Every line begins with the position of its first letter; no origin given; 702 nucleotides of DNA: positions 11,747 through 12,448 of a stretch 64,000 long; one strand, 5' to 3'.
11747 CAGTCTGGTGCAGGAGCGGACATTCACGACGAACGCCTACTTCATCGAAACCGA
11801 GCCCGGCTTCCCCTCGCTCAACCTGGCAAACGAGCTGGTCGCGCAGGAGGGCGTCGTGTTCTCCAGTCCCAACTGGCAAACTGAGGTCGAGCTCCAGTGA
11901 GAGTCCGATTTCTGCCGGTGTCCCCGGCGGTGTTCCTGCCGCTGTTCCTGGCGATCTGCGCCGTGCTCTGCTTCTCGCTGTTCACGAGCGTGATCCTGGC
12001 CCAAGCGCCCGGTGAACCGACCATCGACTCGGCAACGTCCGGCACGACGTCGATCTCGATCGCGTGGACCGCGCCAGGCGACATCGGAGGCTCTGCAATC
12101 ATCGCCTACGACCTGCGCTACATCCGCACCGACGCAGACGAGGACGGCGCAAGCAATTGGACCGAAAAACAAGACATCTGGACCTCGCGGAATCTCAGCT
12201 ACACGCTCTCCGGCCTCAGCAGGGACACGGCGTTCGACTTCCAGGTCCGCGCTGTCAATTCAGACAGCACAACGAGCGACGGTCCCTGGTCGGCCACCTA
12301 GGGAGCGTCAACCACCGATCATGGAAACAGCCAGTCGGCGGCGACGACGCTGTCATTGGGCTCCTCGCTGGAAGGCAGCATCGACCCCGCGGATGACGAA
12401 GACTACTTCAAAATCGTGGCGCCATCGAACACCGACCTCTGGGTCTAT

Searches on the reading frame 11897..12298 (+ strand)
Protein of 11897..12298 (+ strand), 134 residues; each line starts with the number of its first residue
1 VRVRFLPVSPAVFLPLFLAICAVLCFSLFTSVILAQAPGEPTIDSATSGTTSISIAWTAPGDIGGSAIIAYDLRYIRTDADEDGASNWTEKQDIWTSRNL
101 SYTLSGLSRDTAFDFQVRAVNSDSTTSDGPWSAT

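Call 6: search_protein_families(library=pfam, proteins=[window:11897-12298:+], max_evalue=0.01)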
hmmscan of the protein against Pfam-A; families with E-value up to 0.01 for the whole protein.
window:11897-12298:+ (134 aa): 3 families
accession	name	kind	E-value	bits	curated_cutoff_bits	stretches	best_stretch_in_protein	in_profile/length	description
PF00041.27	fn3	-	1.3e-09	38.5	25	1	38-125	3-74/84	Fibronectin type III domain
PF16656.11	Pur_ac_phosph_N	-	6.1e-07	30.4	30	1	47-132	9-86/93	Purple acid Phosphatase, N-terminal domain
PF14292.12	SusE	-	0.005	17.4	25.2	1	34-105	17-80/106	SusE outer membrane protein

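Call 10: find_encoding_contigs(protein=window:11897-12298:+, flank=10000, max_places=6)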
Protein seq(134 aa) (134 aa): 1 contig read that carries it; 1 place shown.
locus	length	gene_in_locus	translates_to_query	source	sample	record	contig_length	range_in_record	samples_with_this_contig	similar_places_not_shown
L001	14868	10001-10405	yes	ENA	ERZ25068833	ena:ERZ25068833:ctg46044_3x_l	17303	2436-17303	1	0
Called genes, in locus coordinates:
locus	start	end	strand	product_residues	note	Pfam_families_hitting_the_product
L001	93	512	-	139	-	-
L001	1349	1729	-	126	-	-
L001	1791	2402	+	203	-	-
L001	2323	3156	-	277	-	PF00067:p450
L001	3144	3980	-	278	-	PF05719:GPP34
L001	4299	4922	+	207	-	-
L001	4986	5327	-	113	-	PF24777:DUF7700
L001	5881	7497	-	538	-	PF00743:FMO-like, PF01266:DAO (faint), PF07992:Pyr_redox_2, PF13450:NAD_binding_8, PF13738:Pyr_redox_3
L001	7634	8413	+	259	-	PF12146:Hydrolase_4 (weak), PF00561:Abhydrolase_1, PF12697:Abhydrolase_6, PF00561:Abhydrolase_1 (weak)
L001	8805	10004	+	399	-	-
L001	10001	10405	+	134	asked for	PF00041:fn3, PF16656:Pur_ac_phosph_N (weak)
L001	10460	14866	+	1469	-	?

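Call 47: list_cluster_members(proteins=[window:11897-12298:+])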
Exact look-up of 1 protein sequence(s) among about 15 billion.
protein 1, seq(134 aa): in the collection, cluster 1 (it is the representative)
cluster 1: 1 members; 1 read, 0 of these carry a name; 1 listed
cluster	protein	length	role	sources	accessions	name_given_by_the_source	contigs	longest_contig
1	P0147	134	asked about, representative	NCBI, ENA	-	-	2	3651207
